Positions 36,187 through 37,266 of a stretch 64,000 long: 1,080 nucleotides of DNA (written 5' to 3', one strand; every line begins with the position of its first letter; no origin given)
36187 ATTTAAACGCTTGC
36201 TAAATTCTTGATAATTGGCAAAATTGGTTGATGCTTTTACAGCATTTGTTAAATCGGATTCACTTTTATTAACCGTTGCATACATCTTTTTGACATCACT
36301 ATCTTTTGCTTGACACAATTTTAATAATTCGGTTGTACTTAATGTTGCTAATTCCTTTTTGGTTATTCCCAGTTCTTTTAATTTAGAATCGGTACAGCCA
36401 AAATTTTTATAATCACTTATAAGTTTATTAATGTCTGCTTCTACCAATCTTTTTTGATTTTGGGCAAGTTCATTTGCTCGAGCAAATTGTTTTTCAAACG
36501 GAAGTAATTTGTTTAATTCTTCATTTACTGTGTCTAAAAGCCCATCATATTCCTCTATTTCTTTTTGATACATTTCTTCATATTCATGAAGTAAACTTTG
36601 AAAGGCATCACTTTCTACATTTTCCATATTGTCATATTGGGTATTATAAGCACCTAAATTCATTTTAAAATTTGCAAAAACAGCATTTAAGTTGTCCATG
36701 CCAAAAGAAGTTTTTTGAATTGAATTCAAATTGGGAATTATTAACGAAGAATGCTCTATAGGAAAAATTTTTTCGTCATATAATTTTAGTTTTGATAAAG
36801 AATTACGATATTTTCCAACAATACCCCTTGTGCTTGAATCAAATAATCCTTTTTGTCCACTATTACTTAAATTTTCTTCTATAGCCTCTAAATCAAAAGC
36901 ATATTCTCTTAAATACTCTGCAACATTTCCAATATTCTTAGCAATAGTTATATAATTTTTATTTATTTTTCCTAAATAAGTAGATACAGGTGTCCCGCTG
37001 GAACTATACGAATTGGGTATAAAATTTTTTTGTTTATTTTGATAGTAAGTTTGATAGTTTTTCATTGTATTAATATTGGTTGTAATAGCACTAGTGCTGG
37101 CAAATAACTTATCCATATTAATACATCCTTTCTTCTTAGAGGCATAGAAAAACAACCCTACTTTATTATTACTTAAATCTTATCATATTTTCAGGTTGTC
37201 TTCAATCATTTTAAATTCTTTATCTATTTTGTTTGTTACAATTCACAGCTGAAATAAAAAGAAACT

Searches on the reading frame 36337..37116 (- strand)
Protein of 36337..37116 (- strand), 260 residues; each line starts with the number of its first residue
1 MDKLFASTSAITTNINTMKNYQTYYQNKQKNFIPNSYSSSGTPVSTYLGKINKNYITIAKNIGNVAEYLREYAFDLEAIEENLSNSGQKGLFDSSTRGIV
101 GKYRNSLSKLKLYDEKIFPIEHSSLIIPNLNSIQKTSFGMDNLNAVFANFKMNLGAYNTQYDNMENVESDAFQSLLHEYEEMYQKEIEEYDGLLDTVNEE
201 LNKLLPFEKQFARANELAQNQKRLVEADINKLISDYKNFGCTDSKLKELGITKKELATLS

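Call 64: search_protein_families(library=pfam, proteins=[window:36337-37116:-], max_evalue=1)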
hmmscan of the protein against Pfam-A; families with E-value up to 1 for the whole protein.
window:36337-37116:- (260 aa): 5 families
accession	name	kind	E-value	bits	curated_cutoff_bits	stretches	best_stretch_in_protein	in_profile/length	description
PF16888.10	YwqH-like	-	0.0017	19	33.7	1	134-204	30-100/123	YwqH-like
PF10869.13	DUF2666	-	0.032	15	23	1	195-253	39-99/135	Domain of unknown function (DUF2666)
PF13949.11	ALIX_LYPXL_bnd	-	0.032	13.9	30.8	1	176-234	186-248/295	ALIX V-shaped domain binding to HIV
PF09763.15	Sec3_CC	-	0.093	13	27.1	0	133-166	37-70/133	Exocyst complex component Sec3, coiled-coil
PF04048.20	Sec8_N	-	0.24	11.7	26.8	1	159-226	43-111/142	Exocyst complex component Sec8 N-terminal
